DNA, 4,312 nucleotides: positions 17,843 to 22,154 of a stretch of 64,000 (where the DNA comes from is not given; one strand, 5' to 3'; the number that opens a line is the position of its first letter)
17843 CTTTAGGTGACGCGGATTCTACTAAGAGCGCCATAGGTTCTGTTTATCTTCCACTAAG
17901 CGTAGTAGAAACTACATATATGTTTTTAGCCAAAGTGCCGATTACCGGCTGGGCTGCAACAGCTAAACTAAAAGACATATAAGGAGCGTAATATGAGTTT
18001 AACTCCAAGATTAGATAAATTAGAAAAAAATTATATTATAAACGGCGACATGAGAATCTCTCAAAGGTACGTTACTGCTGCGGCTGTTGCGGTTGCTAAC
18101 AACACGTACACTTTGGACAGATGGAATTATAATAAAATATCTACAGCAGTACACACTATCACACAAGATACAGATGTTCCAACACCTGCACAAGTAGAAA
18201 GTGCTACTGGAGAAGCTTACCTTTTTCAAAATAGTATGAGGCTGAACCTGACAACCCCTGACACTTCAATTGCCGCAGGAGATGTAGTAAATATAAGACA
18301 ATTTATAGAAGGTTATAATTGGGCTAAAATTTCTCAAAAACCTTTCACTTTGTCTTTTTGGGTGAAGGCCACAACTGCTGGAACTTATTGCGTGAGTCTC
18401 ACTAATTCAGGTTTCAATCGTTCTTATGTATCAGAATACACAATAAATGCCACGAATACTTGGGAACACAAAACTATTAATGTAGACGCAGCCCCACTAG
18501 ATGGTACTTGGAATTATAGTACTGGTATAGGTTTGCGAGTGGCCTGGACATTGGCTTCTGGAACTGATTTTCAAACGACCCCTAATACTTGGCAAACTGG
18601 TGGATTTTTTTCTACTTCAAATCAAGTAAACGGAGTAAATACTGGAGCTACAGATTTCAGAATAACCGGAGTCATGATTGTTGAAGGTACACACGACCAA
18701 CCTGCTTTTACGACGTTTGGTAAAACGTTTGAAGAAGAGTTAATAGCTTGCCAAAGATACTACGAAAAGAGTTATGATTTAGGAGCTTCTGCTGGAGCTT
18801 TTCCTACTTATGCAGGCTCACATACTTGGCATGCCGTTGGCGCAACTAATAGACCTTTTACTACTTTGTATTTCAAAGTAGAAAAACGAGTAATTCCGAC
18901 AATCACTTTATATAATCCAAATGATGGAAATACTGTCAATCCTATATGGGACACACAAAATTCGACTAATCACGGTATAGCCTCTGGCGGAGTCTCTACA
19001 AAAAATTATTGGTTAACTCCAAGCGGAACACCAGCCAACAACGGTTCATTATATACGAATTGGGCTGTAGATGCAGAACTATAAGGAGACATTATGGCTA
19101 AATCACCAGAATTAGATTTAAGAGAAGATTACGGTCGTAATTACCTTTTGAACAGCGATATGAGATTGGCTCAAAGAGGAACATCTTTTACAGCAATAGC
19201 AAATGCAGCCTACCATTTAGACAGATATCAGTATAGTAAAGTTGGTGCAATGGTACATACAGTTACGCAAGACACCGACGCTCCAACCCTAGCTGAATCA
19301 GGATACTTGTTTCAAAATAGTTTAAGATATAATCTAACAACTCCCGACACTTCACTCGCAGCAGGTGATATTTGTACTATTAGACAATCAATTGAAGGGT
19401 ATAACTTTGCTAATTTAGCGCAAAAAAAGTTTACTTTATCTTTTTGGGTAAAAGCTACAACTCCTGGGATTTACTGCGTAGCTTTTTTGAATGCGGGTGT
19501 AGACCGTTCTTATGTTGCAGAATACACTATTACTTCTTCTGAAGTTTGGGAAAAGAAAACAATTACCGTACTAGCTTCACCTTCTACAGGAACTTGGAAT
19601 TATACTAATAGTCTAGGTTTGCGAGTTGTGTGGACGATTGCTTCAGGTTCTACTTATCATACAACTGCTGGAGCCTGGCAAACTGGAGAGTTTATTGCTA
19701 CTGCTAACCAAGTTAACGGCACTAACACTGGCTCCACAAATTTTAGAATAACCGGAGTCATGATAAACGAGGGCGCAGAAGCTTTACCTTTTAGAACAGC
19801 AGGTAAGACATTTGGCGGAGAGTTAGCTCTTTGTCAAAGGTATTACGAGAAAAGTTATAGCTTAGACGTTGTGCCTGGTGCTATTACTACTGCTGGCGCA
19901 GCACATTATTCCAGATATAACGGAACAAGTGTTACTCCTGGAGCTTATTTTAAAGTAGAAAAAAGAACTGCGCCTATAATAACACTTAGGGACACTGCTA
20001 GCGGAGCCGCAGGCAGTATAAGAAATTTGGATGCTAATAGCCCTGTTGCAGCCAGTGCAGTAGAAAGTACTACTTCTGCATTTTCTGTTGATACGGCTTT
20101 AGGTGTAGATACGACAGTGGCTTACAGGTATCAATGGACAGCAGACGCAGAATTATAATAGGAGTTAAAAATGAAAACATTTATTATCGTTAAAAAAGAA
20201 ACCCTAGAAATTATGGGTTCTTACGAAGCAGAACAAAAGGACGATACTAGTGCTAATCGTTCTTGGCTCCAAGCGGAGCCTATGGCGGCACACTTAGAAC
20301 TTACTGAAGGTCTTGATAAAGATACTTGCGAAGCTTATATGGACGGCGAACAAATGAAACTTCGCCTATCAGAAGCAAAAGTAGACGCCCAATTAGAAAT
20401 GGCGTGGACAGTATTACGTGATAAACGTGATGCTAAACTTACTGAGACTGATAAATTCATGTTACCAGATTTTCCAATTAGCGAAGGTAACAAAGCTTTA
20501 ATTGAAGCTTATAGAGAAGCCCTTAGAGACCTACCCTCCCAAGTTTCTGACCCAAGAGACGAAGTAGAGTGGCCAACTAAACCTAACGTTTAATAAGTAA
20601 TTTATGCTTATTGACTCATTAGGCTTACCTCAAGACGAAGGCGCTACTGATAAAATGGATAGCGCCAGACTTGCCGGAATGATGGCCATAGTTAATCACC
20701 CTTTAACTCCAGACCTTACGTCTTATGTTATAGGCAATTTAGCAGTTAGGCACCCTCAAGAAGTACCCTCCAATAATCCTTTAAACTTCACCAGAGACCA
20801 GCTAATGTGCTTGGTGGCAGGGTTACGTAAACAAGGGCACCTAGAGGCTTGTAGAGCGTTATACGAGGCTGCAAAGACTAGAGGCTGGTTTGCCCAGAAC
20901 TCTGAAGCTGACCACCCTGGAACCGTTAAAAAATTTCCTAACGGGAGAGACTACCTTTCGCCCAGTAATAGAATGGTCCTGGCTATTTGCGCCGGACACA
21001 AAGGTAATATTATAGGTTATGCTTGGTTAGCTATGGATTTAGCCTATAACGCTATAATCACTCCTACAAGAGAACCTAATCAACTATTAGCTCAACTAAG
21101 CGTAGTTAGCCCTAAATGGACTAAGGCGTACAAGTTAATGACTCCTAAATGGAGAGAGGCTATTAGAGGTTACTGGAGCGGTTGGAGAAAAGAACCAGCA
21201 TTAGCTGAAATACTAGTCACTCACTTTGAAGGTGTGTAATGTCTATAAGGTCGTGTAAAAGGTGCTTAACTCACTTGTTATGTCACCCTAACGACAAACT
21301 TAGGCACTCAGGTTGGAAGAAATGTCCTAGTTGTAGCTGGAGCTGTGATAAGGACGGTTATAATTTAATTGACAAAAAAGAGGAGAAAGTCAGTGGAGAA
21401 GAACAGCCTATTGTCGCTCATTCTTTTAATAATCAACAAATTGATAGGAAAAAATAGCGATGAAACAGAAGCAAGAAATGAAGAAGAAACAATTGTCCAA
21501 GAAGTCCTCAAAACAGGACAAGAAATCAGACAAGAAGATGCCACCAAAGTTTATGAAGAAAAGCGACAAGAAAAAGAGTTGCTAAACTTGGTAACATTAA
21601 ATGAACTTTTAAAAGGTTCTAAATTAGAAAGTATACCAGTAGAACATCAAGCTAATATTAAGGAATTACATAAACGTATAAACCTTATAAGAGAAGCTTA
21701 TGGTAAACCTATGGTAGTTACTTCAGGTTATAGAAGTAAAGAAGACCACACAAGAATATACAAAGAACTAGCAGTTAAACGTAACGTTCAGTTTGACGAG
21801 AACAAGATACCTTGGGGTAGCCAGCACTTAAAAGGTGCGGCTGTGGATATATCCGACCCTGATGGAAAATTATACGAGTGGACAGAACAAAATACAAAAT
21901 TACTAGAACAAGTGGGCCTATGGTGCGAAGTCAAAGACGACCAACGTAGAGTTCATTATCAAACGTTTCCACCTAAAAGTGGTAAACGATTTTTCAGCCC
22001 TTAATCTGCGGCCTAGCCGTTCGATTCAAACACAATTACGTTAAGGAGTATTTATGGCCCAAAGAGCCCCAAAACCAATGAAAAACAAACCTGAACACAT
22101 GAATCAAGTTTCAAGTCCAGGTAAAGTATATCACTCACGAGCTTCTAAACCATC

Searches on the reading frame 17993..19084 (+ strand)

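Call 14: search_protein_families(library=phrogs, proteins=[window:17993-19084:+], max_evalue=0.001)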
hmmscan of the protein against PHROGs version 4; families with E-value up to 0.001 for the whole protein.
window:17993-19084:+ (363 aa): 4 families
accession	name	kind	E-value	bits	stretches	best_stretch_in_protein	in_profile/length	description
phrog_4492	-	tail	1.7e-47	163.3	1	11-363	791-1096/1096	tail fiber protein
phrog_27782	-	unknown function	1.9e-14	54.3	1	10-341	312-607/644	-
phrog_35687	-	unknown function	3.7e-13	49.6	1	31-304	338-600/653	-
phrog_6427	-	unknown function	1.1e-11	44.9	1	127-265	432-567/675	-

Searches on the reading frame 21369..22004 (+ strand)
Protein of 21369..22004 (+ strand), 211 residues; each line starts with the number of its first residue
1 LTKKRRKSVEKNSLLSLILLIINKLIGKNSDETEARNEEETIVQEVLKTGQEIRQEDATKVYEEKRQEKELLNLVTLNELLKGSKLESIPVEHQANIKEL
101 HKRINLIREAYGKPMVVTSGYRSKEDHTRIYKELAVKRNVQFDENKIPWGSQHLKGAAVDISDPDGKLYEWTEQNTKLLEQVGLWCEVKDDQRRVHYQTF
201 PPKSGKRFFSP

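Call 62: search_protein_families(library=phrogs, proteins=[window:21369-22004:+], max_evalue=0.001)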
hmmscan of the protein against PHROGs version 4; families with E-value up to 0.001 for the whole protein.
window:21369-22004:+ (211 aa): 1 family
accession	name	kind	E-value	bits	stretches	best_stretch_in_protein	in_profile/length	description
phrog_894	-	lysis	3.7e-09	37.1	1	76-165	51-124/389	endolysin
